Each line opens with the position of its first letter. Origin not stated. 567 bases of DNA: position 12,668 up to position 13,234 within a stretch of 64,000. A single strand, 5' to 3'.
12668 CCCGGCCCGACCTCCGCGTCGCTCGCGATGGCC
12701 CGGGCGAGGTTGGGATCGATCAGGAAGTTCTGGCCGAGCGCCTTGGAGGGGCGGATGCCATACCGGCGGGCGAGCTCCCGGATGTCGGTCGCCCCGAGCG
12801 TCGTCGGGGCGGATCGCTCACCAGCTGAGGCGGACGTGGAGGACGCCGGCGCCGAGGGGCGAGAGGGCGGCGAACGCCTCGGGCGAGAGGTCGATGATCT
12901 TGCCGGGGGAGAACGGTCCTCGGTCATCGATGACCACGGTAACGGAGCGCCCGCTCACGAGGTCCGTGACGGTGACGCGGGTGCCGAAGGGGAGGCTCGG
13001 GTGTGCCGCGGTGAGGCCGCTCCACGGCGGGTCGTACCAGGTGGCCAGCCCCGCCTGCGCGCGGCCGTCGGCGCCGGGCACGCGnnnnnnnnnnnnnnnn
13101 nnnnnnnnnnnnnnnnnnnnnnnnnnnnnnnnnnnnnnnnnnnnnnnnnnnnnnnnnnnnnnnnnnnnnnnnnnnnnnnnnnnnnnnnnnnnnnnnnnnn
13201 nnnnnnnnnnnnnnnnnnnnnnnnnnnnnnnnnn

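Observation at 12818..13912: RpfB-position protein carries an RlpA-like (3D/double-psi beta-barrel) domain instead of the Rpf transglycosylase domain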

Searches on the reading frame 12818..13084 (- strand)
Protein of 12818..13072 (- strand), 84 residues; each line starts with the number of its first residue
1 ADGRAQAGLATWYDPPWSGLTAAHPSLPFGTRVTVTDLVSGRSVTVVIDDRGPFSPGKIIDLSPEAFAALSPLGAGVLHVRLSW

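Call 25: find_homologous_proteins(query=window:12818-13072:-, max_evalue=0.001)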
Query window:12818-13072:- (84 aa): 165 proteins with E <= 0.001 among 168 candidates; the best 120 are listed.
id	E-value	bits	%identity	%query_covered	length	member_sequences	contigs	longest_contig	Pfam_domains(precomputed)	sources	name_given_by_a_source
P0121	7.6e-40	152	80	100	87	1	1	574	PF03330.25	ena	-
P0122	8.4e-40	152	84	98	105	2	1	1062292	PF03330.25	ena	-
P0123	1.0e-39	152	83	99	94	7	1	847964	PF03330.25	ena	-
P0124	2.4e-39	151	83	100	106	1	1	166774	PF03330.25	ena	-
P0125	2.5e-39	151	82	100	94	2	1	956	PF03330.25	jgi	jgi:rare lipoprotein A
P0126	2.5e-38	147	79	98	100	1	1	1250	PF03330.25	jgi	jgi:peptidoglycan lytic transglycosylase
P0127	3.3e-37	144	80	95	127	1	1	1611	PF03330.25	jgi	jgi:rare lipoprotein A (peptidoglycan hydrolase)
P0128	9.1e-37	142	82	94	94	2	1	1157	PF03330.25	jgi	jgi:rare lipoprotein A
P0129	1.8e-36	141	82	94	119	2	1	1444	PF03330.25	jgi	jgi:rare lipoprotein A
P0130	1.9e-36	141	78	99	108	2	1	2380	PF03330.25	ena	-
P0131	2.0e-36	141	81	94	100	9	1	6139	PF03330.25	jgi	jgi:rare lipoprotein A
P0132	4.1e-36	140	79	98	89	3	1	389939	PF03330.25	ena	-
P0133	5.1e-36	140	82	94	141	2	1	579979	PF03330.25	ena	-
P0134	5.5e-36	140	77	100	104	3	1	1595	PF03330.25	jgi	-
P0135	2.1e-35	138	83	92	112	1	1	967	PF03330.25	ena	-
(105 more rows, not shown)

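Call 49: find_encoding_contigs(protein=P0122, flank=3000, max_places=2)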
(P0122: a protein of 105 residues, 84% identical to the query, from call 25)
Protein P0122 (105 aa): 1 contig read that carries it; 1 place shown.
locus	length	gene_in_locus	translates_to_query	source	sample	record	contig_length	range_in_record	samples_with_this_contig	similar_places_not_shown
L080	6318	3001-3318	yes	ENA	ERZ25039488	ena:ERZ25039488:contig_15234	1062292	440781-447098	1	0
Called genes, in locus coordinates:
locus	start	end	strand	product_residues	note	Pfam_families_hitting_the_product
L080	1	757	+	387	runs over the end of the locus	PF00133:tRNA-synt_1 (weak), PF09334:tRNA-synt_1g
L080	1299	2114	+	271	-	PF01026:TatD_DNase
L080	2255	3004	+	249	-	PF03990:DUF348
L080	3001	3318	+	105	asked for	PF03330:DPBB_1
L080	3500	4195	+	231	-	PF00398:RrnaAD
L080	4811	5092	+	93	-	PF08544:GHMP_kinases_C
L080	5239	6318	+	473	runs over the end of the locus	PF00483:NTP_transferase, PF01128:IspD (weak), PF12804:NTP_transf_3, PF00132:Hexapep (faint), PF25084:LbH_EIF2B (faint), PF25087:GMPPB_C (faint)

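Call 53: predict_structure(alignment_id=A5)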
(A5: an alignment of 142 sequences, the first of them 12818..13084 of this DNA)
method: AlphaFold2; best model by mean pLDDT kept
length: 88 residues; sequences in the alignment: 142
mean_pLDDT: 93.5   pTM: 0.84
mean pLDDT of the five models: 93.5, 92.7, 91.0, 90.6, 90.4
residues with pLDDT >= 90: 80; 70-90: 1; 50-70: 4; < 50: 3
segments of 3 or more residues with pLDDT < 50: none
pLDDT, mean of each block of 10 residues (from residue 1): 63 97 97 98 98 97 98 97 98
secondary structure, 60 per line:
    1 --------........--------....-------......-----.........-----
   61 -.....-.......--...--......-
elements in order: E9-16 E25-28 E36-41 E47-55 E62-66 H68-74 E82-87

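Call 57: fold_search(model_id=the predicted structure, library=pdb)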
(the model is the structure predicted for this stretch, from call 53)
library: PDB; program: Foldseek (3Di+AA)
matches with E <= 10: 1034; with E <= 0.001: 16
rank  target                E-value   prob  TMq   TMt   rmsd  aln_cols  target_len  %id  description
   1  4avr_A                4.3e-09  1.00  0.83  0.78   1.5        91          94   41  Crystal structure of the hypothetical protein Pa4485 from Pseudomonas aeruginosa (released 2013-01-09)
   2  8kea_A                1.1e-06  1.00  0.76  0.09   3.2       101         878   39  Cyanophage A-1(L) baseplate-initiators (released 2024-04-10)
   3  9ce9_MODEL_1_A        1.8e-06  1.00  0.76  0.65   2.7        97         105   29  Solution NMR structure of the fungal loosenin PcaLOOL12 from Phanerochaete carnosa (released 2024-07-10)
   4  5ntb_A                9.5e-06  1.00  0.73  0.59   3.6       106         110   25  Streptomyces papain inhibitor (SPI) (released 2018-03-07)
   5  7wvr                  1.7e-05  1.00  0.76  0.35   2.6       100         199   26  Crystal structure of Talaromyces leycettanus JCM12802 expansin (released 2022-12-14)
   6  9ms5_A                4.3e-05  1.00  0.74  0.34   2.9        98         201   24  Crystal structure of an expansin (Ss_EXLX1) from Streptomyces sp. (released 2025-05-21)
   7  9ms5_C                4.5e-05  1.00  0.74  0.35   2.9        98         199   23  Crystal structure of an expansin (Ss_EXLX1) from Streptomyces sp. (released 2025-05-21)
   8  3d30                  1.1e-04  1.00  0.71  0.32   3.3       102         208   20  Structure of an expansin like protein from Bacillus Subtilis at 1.9A resolution (released 2008-10-14)
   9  4js7                  1.7e-04  1.00  0.72  0.33   2.7       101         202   24  Crystal structure of D78N mutant apo form of clavibacter michiganensis expansin (released 2014-03-26)
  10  4jcw_A                2.4e-04  1.00  0.73  0.34   2.5       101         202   25  Crystal structure of Clavibacter michiganensis expansin in complex with cellopentaose (released 2014-03-05)
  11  9ms4_E                4.5e-04  1.00  0.72  0.33   3.2       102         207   24  Crystal structure of an expansin (Xa_EXLX1) from Xanthomonas sacchari (released 2025-05-21)
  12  9ms4_A                4.7e-04  1.00  0.73  0.32   3.2       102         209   24  Crystal structure of an expansin (Xa_EXLX1) from Xanthomonas sacchari (released 2025-05-21)
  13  4pmk_A                5.3e-04  1.00  0.74  0.43   3.3       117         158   16  Crystal structure of kiwellin (released 2014-08-13)
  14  6fpg_H                5.7e-04  1.00  0.73  0.44   3.7       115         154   14  Structure of the Ustilago maydis chorismate mutase 1 in complex with a Zea mays kiwellin (released 2019-01-16)
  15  4jp6                  7.7e-04  1.00  0.70  0.52   4.2       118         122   19  High resolution structure of a papaya barwin-like protein (released 2013-10-02)
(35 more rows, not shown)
